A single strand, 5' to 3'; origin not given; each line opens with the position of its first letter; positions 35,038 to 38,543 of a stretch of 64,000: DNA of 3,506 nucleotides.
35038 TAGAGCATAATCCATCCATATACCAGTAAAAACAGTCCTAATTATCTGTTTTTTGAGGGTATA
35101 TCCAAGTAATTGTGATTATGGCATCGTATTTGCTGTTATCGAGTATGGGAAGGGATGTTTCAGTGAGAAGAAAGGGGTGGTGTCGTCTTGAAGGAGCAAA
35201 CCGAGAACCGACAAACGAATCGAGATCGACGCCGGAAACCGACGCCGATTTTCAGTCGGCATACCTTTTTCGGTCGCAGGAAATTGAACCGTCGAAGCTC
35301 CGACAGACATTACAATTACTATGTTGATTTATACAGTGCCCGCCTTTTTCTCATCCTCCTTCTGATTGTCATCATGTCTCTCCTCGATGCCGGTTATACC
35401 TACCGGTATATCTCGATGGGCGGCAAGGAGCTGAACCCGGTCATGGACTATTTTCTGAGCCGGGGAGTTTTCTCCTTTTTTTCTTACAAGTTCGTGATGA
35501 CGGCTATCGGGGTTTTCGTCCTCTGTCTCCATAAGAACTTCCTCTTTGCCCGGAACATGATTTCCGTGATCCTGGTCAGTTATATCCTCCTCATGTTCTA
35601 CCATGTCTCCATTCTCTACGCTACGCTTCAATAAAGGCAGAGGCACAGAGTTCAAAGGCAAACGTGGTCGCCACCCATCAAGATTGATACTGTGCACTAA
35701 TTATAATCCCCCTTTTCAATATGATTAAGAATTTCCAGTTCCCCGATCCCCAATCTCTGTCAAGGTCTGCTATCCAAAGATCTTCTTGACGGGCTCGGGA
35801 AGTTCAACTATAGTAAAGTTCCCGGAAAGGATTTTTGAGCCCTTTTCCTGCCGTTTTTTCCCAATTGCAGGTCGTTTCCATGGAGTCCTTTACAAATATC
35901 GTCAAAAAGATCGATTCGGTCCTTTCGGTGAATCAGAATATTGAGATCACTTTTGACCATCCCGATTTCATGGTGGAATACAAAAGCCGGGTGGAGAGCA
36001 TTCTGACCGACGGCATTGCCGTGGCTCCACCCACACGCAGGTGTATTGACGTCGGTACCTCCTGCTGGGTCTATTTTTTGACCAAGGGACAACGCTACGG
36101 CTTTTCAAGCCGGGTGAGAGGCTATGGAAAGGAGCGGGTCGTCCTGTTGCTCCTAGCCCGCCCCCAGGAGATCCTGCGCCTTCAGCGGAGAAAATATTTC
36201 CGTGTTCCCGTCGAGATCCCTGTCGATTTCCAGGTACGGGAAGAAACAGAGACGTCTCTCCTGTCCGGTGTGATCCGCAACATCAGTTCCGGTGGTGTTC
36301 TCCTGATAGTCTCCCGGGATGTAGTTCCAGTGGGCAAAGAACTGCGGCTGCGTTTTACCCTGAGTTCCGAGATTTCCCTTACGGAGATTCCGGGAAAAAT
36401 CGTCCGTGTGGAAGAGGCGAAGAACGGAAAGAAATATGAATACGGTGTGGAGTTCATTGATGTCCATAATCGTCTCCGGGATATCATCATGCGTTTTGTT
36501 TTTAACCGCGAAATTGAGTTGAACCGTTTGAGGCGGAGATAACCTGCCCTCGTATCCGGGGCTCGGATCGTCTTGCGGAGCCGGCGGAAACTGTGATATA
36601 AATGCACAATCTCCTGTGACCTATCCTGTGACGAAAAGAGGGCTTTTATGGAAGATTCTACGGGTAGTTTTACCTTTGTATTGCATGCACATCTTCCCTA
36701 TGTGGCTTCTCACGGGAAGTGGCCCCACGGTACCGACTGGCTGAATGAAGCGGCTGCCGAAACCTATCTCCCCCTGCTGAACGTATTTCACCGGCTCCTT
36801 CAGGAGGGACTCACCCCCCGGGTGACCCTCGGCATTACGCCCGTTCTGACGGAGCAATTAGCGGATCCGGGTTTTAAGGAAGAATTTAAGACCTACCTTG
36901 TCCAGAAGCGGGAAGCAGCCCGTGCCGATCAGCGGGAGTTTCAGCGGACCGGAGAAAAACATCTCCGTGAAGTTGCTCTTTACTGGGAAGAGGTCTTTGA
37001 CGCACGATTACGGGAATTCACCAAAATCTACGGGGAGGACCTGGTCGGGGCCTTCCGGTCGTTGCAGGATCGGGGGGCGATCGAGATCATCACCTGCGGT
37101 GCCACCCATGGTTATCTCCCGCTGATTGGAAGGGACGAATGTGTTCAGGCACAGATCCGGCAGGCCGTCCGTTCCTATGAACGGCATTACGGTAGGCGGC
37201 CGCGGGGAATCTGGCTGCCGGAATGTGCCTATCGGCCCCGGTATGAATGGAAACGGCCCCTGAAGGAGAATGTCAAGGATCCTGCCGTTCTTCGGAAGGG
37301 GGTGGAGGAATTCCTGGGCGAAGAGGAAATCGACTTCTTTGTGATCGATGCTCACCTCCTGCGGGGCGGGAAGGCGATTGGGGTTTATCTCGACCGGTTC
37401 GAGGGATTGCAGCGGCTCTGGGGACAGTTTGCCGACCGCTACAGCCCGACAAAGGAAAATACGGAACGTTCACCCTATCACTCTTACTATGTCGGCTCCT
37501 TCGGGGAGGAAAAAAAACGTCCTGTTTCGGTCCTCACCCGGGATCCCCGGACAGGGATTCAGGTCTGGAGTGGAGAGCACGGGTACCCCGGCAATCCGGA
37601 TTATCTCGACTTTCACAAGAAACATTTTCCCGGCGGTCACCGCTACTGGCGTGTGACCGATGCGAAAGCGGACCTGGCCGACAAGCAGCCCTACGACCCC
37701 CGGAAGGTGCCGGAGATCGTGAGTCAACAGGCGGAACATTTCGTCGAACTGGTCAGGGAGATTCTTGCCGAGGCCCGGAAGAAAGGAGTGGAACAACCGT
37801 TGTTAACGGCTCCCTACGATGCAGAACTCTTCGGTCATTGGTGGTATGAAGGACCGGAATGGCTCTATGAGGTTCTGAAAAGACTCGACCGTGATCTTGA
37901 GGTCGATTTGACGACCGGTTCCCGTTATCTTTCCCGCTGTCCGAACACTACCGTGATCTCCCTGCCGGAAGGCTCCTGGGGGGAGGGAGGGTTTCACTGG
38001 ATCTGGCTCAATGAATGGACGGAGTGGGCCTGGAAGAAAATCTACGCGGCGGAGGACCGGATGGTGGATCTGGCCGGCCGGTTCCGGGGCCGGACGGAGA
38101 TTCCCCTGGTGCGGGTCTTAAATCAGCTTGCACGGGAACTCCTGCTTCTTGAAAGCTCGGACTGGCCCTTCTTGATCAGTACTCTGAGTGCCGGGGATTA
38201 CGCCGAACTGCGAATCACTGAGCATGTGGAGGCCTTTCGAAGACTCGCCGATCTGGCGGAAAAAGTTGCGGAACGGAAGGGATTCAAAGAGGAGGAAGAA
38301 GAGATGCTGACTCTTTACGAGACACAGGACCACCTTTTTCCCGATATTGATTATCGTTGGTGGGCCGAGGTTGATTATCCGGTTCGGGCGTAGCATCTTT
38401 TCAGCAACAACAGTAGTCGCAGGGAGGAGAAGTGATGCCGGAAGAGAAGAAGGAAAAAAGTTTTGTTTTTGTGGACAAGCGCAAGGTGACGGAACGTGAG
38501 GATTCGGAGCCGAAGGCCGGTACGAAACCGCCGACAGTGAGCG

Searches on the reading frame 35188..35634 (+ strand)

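Call 26: search_protein_families(library=pfam, proteins=[window:35188-35634:+], max_evalue=0.001)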
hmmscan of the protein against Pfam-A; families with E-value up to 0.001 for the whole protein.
window:35188-35634:+ (148 aa): 1 family
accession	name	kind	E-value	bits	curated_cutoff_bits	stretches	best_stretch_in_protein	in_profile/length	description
PF18902.5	DUF5658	-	8.2e-15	55.8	25.2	1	62-140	2-82/82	Domain of unknown function (DUF5658)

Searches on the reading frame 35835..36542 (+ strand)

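Call 9: search_protein_families(library=ncbifam, proteins=[window:35835-36542:+], max_evalue=0.00001)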
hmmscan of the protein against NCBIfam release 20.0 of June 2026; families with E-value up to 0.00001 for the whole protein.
window:35835-36542:+ (235 aa): 1 family
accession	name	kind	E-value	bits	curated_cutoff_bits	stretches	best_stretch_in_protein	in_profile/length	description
TIGR02266.1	gmx_TIGR02266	paralog_domain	1.3e-11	44.5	68.7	1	124-222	2-95/96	TIGR02266 family protein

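Call 26: search_protein_families(library=pfam, proteins=[window:35835-36542:+], max_evalue=0.001)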
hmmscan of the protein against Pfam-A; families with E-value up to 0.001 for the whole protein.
window:35835-36542:+ (235 aa): 2 families
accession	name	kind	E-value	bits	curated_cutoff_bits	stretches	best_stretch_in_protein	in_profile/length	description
PF07238.19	PilZ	-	1e-19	71.2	22.5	1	117-223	1-101/102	PilZ domain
PF12945.12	PilZNR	-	4.1e-11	43.3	23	1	32-110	2-85/85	Flagellar protein YcgR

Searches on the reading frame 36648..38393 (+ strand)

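Call 9: search_protein_families(library=ncbifam, proteins=[window:36648-38393:+], max_evalue=0.00001)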
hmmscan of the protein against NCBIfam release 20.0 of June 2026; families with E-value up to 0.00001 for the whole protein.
window:36648-38393:+ (581 aa): 2 families
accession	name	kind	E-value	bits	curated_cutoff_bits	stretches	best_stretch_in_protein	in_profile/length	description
NF041133.1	branch_enz_Thcocales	equivalog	1.7e-158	528.5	1000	1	6-569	1-530/553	1,4-alpha-glucan branching protein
NF041566.1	branchenz_Thermus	equivalog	2.1e-146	488.7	920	1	8-570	3-524/527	1,4-alpha-glucan branching protein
